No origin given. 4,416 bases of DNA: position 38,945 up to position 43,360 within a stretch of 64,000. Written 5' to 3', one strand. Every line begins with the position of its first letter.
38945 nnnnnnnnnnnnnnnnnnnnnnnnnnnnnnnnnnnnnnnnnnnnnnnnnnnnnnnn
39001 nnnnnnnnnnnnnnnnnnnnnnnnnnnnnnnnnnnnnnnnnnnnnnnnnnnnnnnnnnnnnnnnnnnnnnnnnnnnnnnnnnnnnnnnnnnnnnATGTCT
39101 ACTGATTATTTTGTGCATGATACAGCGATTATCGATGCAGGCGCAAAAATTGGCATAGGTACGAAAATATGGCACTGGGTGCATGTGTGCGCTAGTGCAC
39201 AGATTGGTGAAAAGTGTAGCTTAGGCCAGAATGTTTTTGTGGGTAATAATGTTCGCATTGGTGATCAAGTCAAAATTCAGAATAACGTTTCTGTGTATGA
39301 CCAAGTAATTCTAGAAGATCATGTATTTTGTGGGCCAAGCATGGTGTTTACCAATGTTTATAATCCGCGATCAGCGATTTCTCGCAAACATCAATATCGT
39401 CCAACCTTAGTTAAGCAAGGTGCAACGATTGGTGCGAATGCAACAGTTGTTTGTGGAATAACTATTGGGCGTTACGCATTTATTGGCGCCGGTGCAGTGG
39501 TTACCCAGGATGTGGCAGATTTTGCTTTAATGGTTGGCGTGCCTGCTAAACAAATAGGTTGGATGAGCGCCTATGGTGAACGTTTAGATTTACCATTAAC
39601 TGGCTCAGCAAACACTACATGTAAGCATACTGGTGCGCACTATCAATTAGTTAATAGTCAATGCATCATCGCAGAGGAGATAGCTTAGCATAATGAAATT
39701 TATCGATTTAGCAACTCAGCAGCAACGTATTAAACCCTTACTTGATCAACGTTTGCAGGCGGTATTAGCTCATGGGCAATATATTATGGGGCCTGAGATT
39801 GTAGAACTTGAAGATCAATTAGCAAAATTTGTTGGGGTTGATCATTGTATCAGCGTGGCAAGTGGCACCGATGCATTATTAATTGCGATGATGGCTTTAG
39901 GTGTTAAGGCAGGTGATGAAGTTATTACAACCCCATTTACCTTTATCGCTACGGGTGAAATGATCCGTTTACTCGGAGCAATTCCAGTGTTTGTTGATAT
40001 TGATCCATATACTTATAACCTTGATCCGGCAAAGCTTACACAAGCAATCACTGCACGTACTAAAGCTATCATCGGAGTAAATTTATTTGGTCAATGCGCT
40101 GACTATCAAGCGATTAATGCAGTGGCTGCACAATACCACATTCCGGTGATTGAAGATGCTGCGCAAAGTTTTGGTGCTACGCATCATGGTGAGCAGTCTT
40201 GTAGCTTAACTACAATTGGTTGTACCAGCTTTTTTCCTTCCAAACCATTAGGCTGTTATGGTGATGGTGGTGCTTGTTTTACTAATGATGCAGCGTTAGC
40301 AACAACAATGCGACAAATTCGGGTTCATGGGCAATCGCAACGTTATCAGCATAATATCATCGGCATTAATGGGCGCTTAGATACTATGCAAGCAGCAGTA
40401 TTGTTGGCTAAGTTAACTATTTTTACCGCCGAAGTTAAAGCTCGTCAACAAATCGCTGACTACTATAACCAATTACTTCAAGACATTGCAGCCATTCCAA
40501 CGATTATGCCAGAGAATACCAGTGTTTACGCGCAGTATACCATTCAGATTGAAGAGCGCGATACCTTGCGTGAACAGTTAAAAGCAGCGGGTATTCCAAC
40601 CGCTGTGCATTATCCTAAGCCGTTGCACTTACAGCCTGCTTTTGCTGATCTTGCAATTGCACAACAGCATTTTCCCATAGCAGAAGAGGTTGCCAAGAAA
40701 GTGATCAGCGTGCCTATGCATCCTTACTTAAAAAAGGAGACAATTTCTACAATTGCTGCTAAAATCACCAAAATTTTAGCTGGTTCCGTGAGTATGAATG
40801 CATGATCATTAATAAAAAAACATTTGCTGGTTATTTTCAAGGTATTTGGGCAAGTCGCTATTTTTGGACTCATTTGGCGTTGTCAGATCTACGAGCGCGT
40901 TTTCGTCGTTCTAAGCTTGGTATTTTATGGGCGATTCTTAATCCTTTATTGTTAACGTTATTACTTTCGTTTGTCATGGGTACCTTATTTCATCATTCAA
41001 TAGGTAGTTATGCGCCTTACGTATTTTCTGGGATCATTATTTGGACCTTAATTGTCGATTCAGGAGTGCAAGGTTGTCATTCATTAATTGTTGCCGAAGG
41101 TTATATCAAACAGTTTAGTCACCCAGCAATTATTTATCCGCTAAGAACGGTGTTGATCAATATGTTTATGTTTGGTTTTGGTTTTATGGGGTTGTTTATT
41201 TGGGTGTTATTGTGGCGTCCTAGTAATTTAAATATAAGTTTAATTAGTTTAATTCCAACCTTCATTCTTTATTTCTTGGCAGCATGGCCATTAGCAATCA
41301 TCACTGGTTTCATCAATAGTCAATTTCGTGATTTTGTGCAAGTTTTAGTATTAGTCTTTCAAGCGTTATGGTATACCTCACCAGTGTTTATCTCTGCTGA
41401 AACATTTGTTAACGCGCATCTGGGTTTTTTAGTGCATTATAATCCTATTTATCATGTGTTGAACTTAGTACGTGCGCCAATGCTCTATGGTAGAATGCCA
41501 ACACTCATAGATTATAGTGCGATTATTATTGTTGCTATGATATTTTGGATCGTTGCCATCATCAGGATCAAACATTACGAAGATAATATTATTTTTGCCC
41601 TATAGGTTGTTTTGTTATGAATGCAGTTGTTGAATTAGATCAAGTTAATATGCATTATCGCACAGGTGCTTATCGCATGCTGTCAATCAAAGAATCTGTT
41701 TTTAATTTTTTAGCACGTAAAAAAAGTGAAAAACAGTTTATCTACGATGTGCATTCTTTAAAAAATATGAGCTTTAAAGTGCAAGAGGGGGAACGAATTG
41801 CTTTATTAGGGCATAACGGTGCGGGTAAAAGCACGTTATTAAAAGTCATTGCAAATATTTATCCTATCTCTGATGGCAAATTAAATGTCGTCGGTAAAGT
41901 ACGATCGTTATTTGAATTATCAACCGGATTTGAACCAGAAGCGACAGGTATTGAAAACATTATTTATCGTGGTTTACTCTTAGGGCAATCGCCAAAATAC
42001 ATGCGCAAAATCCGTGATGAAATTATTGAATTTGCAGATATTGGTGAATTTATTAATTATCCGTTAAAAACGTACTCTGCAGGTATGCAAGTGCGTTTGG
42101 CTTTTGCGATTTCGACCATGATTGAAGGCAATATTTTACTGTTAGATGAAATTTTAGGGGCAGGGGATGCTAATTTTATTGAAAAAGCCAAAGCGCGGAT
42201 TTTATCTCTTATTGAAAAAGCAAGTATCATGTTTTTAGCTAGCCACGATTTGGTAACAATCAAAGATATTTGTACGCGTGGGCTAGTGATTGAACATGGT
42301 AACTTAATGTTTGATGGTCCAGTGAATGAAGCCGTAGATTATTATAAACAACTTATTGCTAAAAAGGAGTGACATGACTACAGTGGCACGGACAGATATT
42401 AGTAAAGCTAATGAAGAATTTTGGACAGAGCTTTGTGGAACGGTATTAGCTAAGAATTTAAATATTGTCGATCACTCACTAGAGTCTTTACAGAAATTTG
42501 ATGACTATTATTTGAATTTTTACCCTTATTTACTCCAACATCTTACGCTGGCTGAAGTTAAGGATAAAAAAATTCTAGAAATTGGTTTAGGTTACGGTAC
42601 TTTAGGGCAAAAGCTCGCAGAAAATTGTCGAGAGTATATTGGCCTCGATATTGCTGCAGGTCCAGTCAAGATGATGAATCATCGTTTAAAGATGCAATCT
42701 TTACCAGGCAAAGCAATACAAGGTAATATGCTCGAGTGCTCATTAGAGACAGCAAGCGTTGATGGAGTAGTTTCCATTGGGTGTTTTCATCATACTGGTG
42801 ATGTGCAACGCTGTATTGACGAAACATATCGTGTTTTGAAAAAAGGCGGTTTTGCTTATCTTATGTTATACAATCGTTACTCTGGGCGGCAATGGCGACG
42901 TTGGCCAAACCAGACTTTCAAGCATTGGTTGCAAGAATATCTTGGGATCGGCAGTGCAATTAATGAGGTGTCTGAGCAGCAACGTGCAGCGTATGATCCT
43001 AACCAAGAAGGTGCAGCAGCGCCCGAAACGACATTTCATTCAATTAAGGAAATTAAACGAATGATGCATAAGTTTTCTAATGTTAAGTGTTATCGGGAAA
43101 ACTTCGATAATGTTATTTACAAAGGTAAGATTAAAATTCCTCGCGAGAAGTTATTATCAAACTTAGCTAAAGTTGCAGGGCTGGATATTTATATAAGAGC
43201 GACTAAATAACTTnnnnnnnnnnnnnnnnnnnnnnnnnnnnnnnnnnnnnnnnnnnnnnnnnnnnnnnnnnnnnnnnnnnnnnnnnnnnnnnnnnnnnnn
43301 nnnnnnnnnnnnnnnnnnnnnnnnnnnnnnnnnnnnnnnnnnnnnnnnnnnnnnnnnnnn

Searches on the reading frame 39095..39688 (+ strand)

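Call 23: search_protein_families(library=pfam, proteins=[window:39095-39688:+], max_evalue=0.00001)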
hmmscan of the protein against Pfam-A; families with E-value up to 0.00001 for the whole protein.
window:39095-39688:+ (197 aa): 3 families
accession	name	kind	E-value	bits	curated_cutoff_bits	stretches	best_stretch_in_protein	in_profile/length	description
PF00132.30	Hexapep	-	3e-20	71.4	27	2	104-137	2-35/36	Bacterial transferase hexapeptide (six repeats)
PF14602.12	Hexapep_2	-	1.6e-09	37.7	27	0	109-138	7-34/34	Hexapeptide repeat of succinyl-transferase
PF25084.1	LbH_EIF2B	-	1.4e-06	28.7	54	0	8-74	13-77/105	EIF2B subunit epsilon LbH domain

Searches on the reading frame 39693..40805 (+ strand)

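Call 23: search_protein_families(library=pfam, proteins=[window:39693-40805:+], max_evalue=0.00001)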
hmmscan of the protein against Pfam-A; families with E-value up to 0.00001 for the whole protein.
window:39693-40805:+ (370 aa): 5 families
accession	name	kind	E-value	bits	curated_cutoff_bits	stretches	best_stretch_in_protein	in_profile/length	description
PF01041.23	DegT_DnrJ_EryC1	-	1e-119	400.5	19.8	1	17-358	7-359/360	DegT/DnrJ/EryC1/StrS aminotransferase family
PF01212.27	Beta_elim_lyase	-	6.5e-10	39.2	27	1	18-239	16-239/288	Beta-eliminating lyase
PF00155.27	Aminotran_1_2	-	3.6e-09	36.7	19.7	1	36-264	44-289/361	Aminotransferase class I and II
PF01053.26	Cys_Met_Meta_PP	-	1.1e-06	27.9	27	1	33-157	51-175/381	Cys/Met metabolism PLP-dependent enzyme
PF00266.25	Aminotran_5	-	8.8e-06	25.4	21.5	0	38-164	47-184/371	Aminotransferase class-V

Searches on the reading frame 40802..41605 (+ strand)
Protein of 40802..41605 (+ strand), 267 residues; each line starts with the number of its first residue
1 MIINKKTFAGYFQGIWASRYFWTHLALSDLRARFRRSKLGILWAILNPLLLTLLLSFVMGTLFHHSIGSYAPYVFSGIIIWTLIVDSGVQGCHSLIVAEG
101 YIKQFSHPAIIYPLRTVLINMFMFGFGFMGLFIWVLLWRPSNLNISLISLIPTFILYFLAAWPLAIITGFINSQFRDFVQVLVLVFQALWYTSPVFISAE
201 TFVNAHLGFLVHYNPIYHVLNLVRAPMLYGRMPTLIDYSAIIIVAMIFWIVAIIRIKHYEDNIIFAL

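Call 23: search_protein_families(library=pfam, proteins=[window:40802-41605:+], max_evalue=0.00001)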
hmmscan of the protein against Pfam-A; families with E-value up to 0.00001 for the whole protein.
window:40802-41605:+ (267 aa): 1 family
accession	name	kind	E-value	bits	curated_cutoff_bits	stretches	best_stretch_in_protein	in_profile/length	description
PF01061.29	ABC2_membrane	-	5.3e-08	33.1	26.9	1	29-227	10-210/211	ABC-2 type transporter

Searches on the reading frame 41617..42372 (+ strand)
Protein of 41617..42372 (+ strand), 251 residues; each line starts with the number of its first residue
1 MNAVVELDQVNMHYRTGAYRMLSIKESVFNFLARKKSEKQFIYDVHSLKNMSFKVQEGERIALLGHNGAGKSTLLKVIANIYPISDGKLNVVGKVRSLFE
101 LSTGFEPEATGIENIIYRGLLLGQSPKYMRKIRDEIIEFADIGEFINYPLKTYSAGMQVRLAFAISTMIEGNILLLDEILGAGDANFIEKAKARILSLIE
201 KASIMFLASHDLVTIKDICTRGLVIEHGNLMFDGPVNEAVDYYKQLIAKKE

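Call 23: search_protein_families(library=pfam, proteins=[window:41617-42372:+], max_evalue=0.00001)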
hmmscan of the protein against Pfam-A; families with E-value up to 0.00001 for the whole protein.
window:41617-42372:+ (251 aa): 1 family
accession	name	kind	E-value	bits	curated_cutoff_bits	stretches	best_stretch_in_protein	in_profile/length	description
PF00005.33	ABC_tran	-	1.3e-20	74.8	25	1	48-178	1-134/137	ABC transporter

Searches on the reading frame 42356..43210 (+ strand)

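Call 23: search_protein_families(library=pfam, proteins=[window:42356-43210:+], max_evalue=0.00001)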
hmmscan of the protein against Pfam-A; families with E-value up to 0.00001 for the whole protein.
window:42356-43210:+ (284 aa): 6 families
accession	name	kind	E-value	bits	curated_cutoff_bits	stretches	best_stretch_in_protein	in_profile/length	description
PF08241.18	Methyltransf_11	-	3.2e-18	66.6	21.2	1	74-168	1-94/95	Methyltransferase domain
PF13649.12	Methyltransf_25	-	6.3e-17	62.5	27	1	73-165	1-97/97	Methyltransferase domain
PF08242.18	Methyltransf_12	-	4.5e-12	47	30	1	74-166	1-97/98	Methyltransferase domain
PF13847.12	Methyltransf_31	-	5.1e-10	39.6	27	1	69-171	3-111/145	Methyltransferase domain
PF13489.12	Methyltransf_23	-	2.3e-09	37.6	27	1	66-187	19-136/164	Methyltransferase domain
PF05175.20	MTS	-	1.1e-06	28.8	23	1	59-170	23-139/170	Methyltransferase small domain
